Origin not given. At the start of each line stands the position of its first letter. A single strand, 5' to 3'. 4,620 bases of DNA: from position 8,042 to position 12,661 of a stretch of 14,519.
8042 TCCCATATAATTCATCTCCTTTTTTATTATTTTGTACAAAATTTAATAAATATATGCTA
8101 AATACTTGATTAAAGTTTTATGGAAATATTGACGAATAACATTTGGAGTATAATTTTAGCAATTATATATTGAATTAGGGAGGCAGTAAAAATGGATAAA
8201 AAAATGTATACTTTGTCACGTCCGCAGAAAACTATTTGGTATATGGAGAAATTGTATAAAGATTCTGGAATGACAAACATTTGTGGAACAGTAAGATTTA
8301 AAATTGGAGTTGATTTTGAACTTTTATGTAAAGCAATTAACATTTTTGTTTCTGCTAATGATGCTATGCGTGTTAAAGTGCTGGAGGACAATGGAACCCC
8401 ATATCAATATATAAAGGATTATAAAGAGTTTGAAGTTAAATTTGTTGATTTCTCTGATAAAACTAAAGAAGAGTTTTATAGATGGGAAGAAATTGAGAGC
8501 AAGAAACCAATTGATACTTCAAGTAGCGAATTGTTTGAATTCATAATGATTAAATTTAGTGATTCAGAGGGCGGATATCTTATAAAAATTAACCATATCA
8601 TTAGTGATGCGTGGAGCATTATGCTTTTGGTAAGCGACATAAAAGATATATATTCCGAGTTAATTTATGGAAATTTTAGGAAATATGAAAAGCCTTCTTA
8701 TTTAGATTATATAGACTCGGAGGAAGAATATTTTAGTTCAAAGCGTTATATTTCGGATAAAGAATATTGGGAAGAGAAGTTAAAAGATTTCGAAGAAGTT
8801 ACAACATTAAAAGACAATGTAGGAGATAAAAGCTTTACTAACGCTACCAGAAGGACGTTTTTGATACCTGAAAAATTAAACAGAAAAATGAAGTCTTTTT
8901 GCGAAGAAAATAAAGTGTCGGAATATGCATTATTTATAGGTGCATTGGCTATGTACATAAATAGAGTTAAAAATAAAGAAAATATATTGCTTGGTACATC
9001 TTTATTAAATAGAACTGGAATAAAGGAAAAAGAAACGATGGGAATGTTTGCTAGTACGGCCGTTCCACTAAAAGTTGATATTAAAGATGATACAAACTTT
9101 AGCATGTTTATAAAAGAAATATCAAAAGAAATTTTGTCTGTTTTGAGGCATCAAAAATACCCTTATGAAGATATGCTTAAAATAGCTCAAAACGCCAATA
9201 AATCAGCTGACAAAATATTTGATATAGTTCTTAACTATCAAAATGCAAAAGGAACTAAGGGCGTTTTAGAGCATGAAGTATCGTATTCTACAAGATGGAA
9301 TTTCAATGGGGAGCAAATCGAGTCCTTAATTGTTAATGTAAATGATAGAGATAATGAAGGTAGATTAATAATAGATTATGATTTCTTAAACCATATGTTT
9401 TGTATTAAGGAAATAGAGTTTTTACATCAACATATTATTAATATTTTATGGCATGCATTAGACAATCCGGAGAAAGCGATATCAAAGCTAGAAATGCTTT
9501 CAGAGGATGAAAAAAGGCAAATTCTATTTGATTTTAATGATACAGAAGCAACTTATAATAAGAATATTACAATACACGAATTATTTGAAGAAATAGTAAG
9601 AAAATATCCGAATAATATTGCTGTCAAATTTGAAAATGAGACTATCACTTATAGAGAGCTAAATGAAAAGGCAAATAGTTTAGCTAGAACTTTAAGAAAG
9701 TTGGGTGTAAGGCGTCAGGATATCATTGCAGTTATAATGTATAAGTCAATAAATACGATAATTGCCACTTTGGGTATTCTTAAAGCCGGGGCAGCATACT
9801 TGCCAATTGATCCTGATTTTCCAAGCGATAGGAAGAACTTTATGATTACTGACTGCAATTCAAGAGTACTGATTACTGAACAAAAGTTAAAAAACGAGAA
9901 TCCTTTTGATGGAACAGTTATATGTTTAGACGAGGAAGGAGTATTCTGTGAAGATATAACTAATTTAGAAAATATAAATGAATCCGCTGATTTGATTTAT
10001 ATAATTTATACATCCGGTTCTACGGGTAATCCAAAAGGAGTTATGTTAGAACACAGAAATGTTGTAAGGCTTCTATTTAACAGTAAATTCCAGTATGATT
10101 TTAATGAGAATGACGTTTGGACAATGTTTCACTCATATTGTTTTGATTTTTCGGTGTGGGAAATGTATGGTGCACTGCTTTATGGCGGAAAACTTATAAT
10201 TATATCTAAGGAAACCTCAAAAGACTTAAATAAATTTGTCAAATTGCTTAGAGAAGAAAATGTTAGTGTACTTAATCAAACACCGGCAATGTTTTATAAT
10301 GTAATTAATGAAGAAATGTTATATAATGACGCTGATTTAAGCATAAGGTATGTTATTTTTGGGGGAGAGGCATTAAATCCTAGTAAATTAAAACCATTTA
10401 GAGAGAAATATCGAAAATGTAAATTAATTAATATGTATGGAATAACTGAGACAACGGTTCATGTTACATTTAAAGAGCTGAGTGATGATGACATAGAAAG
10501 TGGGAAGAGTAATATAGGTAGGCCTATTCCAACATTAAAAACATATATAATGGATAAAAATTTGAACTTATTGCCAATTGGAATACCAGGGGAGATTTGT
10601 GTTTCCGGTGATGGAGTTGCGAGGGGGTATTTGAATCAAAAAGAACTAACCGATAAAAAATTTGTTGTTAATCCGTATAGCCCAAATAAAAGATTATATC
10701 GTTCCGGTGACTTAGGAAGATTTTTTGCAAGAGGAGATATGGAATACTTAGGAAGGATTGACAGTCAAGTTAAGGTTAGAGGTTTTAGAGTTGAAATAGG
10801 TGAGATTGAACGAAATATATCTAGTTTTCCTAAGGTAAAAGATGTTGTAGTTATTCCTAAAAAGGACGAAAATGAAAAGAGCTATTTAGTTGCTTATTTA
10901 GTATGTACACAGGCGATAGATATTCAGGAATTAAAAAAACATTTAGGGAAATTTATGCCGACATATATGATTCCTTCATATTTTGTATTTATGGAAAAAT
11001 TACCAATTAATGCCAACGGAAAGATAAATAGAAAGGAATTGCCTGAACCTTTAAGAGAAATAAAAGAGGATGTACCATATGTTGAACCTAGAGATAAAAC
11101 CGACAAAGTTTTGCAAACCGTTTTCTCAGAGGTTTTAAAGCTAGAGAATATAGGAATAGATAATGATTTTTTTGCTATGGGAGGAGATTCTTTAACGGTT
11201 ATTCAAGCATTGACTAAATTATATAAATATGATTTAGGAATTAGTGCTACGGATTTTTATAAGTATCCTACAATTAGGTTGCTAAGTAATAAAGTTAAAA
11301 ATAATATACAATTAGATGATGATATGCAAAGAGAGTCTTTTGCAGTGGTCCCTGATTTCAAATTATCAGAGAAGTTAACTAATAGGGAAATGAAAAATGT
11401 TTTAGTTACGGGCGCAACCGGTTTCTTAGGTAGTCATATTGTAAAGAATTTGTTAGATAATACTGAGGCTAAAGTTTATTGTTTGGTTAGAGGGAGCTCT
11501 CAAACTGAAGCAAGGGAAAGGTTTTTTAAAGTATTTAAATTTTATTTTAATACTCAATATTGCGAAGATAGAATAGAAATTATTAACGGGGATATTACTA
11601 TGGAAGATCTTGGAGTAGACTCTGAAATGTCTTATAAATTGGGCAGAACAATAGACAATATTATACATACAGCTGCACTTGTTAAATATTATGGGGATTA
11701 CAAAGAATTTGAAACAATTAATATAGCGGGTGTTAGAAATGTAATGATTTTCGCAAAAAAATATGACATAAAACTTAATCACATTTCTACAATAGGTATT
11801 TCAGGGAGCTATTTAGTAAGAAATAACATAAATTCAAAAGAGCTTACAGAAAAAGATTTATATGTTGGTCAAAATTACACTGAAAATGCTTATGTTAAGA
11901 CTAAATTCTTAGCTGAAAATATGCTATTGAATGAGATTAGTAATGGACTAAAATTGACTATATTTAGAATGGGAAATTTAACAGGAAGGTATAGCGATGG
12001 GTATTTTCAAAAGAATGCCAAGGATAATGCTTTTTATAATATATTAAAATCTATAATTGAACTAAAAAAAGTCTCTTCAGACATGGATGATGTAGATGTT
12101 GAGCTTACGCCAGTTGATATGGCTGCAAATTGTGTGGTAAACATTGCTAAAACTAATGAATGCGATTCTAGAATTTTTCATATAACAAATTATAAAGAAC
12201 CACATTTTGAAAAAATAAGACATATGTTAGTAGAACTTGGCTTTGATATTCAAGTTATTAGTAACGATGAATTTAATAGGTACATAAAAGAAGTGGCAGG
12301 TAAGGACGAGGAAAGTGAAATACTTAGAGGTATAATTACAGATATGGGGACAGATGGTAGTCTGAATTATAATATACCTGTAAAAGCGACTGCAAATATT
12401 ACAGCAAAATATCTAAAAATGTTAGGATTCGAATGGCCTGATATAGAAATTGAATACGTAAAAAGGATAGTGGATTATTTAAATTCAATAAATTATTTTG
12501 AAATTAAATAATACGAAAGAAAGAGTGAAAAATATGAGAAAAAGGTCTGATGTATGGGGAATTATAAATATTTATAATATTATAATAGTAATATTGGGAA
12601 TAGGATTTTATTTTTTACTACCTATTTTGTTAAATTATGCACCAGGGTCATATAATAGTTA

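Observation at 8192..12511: Orphan single-module C-A-T-R NRPS (reductive release) with no partner genes in view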

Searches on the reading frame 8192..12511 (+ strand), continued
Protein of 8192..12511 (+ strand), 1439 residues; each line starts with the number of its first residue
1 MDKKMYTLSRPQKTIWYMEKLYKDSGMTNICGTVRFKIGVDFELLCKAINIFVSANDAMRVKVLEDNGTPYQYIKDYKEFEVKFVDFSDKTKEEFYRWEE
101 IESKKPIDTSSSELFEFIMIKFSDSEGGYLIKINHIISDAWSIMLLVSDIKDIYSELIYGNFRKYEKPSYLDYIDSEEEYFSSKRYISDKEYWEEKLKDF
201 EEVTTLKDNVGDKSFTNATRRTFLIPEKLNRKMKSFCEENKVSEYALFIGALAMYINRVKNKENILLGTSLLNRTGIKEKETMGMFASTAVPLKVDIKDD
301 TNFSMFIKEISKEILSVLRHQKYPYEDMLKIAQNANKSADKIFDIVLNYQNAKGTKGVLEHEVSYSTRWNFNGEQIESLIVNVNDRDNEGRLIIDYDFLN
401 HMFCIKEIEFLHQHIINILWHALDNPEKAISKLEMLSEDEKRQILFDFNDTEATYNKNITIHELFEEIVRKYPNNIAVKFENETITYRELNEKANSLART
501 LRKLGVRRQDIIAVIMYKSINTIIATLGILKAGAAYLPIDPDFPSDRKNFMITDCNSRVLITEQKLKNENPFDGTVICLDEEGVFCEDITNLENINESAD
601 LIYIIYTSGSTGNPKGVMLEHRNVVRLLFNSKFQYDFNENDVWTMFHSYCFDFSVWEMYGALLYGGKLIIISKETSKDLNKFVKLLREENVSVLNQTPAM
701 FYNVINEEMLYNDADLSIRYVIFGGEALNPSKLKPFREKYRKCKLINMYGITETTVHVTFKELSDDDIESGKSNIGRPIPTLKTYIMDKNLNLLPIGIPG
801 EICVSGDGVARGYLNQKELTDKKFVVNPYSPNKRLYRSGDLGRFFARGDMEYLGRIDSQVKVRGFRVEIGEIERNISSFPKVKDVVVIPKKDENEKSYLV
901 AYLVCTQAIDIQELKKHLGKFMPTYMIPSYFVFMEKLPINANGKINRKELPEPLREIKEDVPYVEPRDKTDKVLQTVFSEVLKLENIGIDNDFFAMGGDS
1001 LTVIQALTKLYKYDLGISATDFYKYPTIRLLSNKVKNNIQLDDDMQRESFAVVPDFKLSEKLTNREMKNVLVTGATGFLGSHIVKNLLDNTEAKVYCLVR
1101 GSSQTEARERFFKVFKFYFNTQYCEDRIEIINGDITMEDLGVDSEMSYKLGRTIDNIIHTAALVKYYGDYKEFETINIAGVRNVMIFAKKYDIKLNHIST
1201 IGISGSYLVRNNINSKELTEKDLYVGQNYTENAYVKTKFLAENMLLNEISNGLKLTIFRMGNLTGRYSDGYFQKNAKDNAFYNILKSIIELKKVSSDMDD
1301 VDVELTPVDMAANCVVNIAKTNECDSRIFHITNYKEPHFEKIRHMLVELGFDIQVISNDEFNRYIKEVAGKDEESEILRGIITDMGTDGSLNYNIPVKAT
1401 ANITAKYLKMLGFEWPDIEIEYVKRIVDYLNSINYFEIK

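Call 41: find_encoding_contigs(protein=P0008, flank=10000, max_places=3)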
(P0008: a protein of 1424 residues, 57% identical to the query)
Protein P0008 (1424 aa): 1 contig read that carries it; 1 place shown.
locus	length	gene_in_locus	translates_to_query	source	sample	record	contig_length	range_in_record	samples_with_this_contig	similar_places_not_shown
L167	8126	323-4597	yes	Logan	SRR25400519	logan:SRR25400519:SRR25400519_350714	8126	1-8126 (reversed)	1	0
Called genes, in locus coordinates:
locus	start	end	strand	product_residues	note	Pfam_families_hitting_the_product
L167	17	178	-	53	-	PF07561:DUF1540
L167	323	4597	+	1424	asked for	PF00668:Condensation, PF00501:AMP-binding, PF13193:AMP-binding_C, PF00550:PP-binding (weak), PF01073:3Beta_HSD, PF01370:Epimerase, PF04321:RmlD_sub_bind, PF07993:NAD_binding_4, +1 more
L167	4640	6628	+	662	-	PF02518:HATPase_c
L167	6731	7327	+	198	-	-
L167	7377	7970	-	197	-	PF01725:Ham1p_like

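Call 42: find_encoding_contigs(protein=P0024, flank=10000, max_places=3)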
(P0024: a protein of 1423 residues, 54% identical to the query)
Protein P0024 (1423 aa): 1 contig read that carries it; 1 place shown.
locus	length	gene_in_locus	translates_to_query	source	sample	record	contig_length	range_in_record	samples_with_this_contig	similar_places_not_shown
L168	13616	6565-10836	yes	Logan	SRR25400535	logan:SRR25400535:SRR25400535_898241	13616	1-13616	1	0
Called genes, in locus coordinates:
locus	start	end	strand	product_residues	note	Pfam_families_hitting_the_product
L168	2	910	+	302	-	?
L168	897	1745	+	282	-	PF17827:PrmC_N, PF02384:N6_Mtase, PF01209:Ubie_methyltran (weak), PF05175:MTS, PF06325:PrmA, PF01170:UPF0020 (weak), PF13847:Methyltransf_31, PF13649:Methyltransf_25, +5 more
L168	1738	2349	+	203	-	PF02674:Colicin_V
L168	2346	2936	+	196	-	PF08668:HDOD, PF01966:HD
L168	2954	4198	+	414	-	PF03816:LytR_cpsA_psr, PF13399:LytR_C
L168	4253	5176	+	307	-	PF13102:Phage_int_SAM_5 (faint), PF02899:Phage_int_SAM_1, PF13495:Phage_int_SAM_4, PF00589:Phage_integrase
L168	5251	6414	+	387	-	PF01676:Metalloenzyme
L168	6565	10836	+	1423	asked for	PF00668:Condensation, PF00501:AMP-binding, PF13193:AMP-binding_C (weak), PF00550:PP-binding, PF01073:3Beta_HSD, PF01370:Epimerase, PF04321:RmlD_sub_bind, PF07993:NAD_binding_4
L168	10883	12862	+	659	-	PF02518:HATPase_c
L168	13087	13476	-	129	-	-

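Call 60: search_protein_families(library=pfam, proteins=[L167:6731-7327:+], max_evalue=0.01)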
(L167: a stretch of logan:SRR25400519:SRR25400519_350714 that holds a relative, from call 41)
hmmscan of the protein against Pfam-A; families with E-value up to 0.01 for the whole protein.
L167:6731-7327:+ (198 aa): 0 families

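Call 70: find_encoding_contigs(protein=P0004, flank=8000, max_places=1)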
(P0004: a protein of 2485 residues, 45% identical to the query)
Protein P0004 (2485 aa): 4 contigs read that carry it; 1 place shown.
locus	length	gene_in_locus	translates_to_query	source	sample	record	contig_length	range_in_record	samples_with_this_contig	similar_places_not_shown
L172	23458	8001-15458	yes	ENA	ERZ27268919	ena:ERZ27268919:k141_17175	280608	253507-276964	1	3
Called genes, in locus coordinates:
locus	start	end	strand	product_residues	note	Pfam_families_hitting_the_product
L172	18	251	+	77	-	PF02081:TrpBP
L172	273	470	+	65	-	-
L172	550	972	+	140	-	PF13279:4HBT_2, PF03061:4HBT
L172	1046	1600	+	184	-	PF01066:CDP-OH_P_transf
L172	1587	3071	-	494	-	PF05673:DUF815, PF13191:AAA_16 (faint), PF00004:AAA (weak)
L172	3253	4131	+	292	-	PF18937:DUF5685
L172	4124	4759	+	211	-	PF00226:DnaJ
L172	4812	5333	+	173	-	-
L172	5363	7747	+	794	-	PF00488:MutS_V, PF20297:MSSS, PF01713:Smr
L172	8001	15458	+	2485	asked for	PF00668:Condensation, PF00501:AMP-binding, PF13193:AMP-binding_C, PF00550:PP-binding, PF00668:Condensation, PF00501:AMP-binding, PF13193:AMP-binding_C, PF00550:PP-binding, +3 more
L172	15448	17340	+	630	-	PF16927:HisKA_7TM, PF00512:HisKA (faint), PF02518:HATPase_c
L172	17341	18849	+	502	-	PF00072:Response_reg, PF11849:DUF3369, PF13487:HD_5, PF01966:HD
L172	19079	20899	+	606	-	PF00009:GTP_EFTU, PF01926:MMR_HSR1 (faint), PF22042:EF-G_D2, PF03144:GTP_EFTU_D2, PF00679:EFG_C, PF21018:BipA_C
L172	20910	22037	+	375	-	PF02618:YceG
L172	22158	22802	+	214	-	PF01596:Methyltransf_3, PF01135:PCMT, PF02475:TRM5-TYW2_MTfase (weak), PF13847:Methyltransf_31, PF08241:Methyltransf_11 (weak), PF13578:Methyltransf_24, PF13649:Methyltransf_25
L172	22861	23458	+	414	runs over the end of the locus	PF01136:Peptidase_U32, PF16325:Peptidase_U32_C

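Call 71: find_encoding_contigs(protein=P0041, flank=8000, max_places=1)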
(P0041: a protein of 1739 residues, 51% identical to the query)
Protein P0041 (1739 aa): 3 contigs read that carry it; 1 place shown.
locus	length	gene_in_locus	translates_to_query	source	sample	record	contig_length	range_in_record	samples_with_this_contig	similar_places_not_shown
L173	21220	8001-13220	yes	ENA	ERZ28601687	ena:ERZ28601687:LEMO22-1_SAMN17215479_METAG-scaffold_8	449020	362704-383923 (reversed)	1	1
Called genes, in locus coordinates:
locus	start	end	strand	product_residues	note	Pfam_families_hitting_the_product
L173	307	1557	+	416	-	PF00464:SHMT, PF00155:Aminotran_1_2, PF01212:Beta_elim_lyase (faint)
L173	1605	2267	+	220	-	PF03315:SDH_beta, PF01842:ACT, PF22629:ACT_AHAS_ss (weak)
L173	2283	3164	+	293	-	PF03313:SDH_alpha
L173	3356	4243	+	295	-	PF18937:DUF5685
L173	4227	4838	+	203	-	PF00226:DnaJ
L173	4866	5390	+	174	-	-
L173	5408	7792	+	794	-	PF05192:MutS_III (weak), PF00488:MutS_V, PF20297:MSSS, PF01713:Smr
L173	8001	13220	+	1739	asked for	PF00668:Condensation, PF00501:AMP-binding, PF08241:Methyltransf_11, PF08242:Methyltransf_12, PF13649:Methyltransf_25, PF13847:Methyltransf_31, PF00501:AMP-binding, PF13193:AMP-binding_C, +5 more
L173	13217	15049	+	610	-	PF16927:HisKA_7TM, PF08448:PAS_4 (weak), PF02518:HATPase_c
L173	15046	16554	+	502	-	PF00072:Response_reg, PF11849:DUF3369, PF13487:HD_5, PF01966:HD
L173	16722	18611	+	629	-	PF00009:GTP_EFTU, PF01926:MMR_HSR1 (faint), PF22042:EF-G_D2, PF03144:GTP_EFTU_D2, PF00679:EFG_C, PF21018:BipA_C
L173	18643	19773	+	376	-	PF02618:YceG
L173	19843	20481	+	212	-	PF01596:Methyltransf_3, PF01135:PCMT, PF13847:Methyltransf_31 (weak), PF08241:Methyltransf_11 (faint), PF13578:Methyltransf_24, PF13649:Methyltransf_25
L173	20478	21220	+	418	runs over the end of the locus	PF01136:Peptidase_U32, PF16325:Peptidase_U32_C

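Call 76: search_protein_families(library=ncbifam, proteins=[window:8192-12508:+, L014:12881-13957:+], max_evalue=0.00001)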
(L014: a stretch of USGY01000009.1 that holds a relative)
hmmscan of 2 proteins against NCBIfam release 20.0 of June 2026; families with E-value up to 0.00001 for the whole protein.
window:8192-12508:+ (1439 aa): 112 families (the best 25 are shown)
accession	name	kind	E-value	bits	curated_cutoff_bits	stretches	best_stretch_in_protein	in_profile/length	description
NF047350.1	aureusi_NRPS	equivalog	1.3e-239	798.5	2500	3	746-1432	1708-2370/2373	aureusimine non-ribosomal peptide synthetase AusA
NF038078.1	NRPS_MxcG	equivalog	6e-185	617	2300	1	4-1378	3-1383/1442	myxochelin non-ribosomal peptide synthetase MxcG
NF004282.0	PRK05691.1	subfamily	1.3e-177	592.3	4090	1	6-1010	676-1679/4334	non-ribosomal peptide synthase/polyketide synthase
NF041803.1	NRPS_SolG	exception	6.6e-137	457.8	2200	1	133-1035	243-1155/1163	solanimycin non-ribosomal peptide synthetase SolG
TIGR01733.1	AA-adenyl-dom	subfamily_domain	1.7e-131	438.8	317.4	1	486-887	1-409/409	amino acid adenylation domain-containing protein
NF007605.2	PRK10252.1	equivalog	2.6e-117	392.9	2400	1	8-1010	6-1015/1292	enterobactin non-ribosomal peptide synthetase EntF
TIGR03443.1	alpha_am_amid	equivalog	2.3e-114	383.1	1030.1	4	911-1374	783-1288/1390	L-aminoadipate-semialdehyde dehydrogenase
NF003417.0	PRK04813.1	subfamily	4.7e-98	328.9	476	1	463-952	7-501/505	D-alanine--poly(phosphoribitol) ligase subunit DltA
TIGR01734.1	D-ala-DACP-lig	equivalog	2.8e-95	319.8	559.85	1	465-952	6-500/504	D-alanine--poly(phosphoribitol) ligase subunit DltA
NF004837.0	PRK06187.1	subfamily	3.3e-82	276.4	476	2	597-959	168-527/531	long-chain-fatty-acid--CoA ligase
TIGR03098.1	ligase_PEP_1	hypoth_equivalog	1.7e-69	234.6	592.35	1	460-950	1-514/517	acyl-CoA ligase (AMP-forming), exosortase A system-associated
TIGR01746.1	Thioester-redct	subfamily_domain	5.7e-60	203.5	213.35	1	1069-1435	1-370/371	thioester reductase domain-containing protein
NF006181.0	PRK08314.1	subfamily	4.3e-54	183.7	705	2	596-953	201-553/563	long-chain-fatty-acid--CoA ligase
NF006182.0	PRK08316.1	subfamily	1e-53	182.6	663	1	456-955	8-518/523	fatty acyl-CoA synthetase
NF052269.1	Staph_lig_FadD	equivalog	1.6e-53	181.8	650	1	479-957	22-496/499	long-chain-fatty-acid--CoA ligase FadD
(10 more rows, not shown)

L014:12881-13957:+ (359 aa): 43 families (the best 25 are shown)
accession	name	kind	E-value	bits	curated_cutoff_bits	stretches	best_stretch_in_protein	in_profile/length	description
NF053512.1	nitric_RR_NosR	exception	6.1e-60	203.4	400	2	142-352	152-363/422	response regulator c-di-GMP phosphodiesterase, NosR family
NF047793.1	ResRegPgtA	equivalog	1.2e-13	50.7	650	1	18-142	3-126/414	two-component system response regulator PgtA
NF033120.0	vanR_FM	exception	9.9e-13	48.3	460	1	22-161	5-136/231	vancomycin resistance response regulator transcription factor, VanR-F/VanR-M family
NF040534.1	resp_reg_YycF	equivalog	4.8e-12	45.6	340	1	22-102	2-81/231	response regulator YycF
NF033117.2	vanR_ACDEGLN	exception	1.5e-11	44.3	350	1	23-122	1-98/226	VanR-ABDEGLN family response regulator transcription factor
NF051870.1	NAssimRespRegNtrX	equivalog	1.8e-11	43.6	600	1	22-155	3-137/452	nitrogen assimilation response regulator NtrX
NF052313.1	T9SS_RR_PorX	equivalog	2.4e-11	43.1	300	1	22-137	2-116/513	T9SS response regulator signal transducer PorX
NF008469.0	PRK11361.1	equivalog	8.2e-11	41.2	714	1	21-159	5-142/461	acetoacetate metabolism transcriptional regulator AtoC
NF045944.1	ResRegRpaBCyano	equivalog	3.8e-10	39.5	330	1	25-106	2-82/229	response regulator transcription factor RpaB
NF006900.1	PRK09390.1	equivalog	4.4e-10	39.4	255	1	20-160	4-143/203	response regulator FixJ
NF000403.1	vanR-C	exception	1.5e-09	37.7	480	1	22-103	4-84/231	vancomycin resistance response regulator transcription factor VanR-C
TIGR00277.1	HDIG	domain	1.6e-09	37.5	27.6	1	182-272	5-83/84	HDIG domain-containing metalloprotein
NF008296.0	PRK11083.1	equivalog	2.3e-09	37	273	1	20-103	3-85/228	two-component system response regulator CreB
NF040689.1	MtrAB_MtrA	equivalog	2.4e-09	36.8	300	1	23-105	1-82/219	MtrAB system response regulator MtrA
NF051850.1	RespRegRprY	equivalog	7.6e-09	35.3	370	1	18-144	2-127/234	response regulator transcription factor RprY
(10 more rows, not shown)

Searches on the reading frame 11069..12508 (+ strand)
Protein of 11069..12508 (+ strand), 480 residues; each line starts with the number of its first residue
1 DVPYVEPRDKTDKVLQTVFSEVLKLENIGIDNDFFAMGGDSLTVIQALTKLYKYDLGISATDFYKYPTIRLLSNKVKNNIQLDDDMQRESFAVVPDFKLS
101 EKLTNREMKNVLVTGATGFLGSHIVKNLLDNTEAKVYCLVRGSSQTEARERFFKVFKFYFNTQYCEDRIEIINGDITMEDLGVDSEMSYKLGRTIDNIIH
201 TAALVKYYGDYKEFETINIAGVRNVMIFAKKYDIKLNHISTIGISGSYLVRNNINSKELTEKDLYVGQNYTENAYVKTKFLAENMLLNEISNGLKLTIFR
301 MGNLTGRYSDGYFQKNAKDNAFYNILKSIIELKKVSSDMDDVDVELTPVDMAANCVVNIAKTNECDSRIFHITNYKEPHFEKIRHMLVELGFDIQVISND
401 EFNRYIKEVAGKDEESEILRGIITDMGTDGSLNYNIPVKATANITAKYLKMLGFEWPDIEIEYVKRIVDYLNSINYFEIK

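Call 24: search_solved_structures(query=window:11069-12508:+, max_evalue=0.00001)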
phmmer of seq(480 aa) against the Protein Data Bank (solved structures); distinct sequences matched with E-value up to 0.00001: 34.
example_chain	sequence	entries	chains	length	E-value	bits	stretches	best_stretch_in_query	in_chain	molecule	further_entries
6vtj_A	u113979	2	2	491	4.9e-64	220.3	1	2-478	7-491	Non-ribosomal peptide synthetase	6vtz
4f6l_B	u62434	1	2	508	2.9e-51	178.2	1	4-408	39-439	AusA reductase domain protein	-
4f6c_A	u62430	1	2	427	2.6e-37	132.2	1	99-408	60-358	AusA reductase domain protein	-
4u7w_A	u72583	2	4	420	5.1e-32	114.7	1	107-460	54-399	MxaA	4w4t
8v1x_A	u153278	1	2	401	6.8e-29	104.4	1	104-406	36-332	Type I polyketide synthase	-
4dqv_A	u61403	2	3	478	2.9e-16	62.8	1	106-244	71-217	PROBABLE PEPTIDE SYNTHETASE NRP (PEPTIDE SYNTHASE) | Peptide synthetase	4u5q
6mfz_A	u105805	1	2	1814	1.4e-15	60.5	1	3-82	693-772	Linear gramicidin synthase subunit A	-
9be3_A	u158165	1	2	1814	2e-15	60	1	3-78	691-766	Linear gramicidin synthase subunit A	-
9meh_A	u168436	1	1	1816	2e-15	60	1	3-78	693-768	Linear gramicidin synthase subunit A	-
5mso_A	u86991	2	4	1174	2.6e-15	59.7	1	103-300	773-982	Carboxylic acid reductase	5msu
9be4_A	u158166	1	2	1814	8.1e-15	58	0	3-78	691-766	Linear gramicidin synthase subunit A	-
5msc_A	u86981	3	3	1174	4.8e-13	52.2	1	109-327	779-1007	Carboxylic acid reductase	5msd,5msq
5isw_A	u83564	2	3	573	4.7e-12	48.9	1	6-80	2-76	Gramicidin S synthase 1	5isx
9lcq_A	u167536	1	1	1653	9.8e-12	47.9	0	7-75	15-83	PvdL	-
9lcp_A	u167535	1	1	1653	9.8e-12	47.9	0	7-75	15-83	PvdL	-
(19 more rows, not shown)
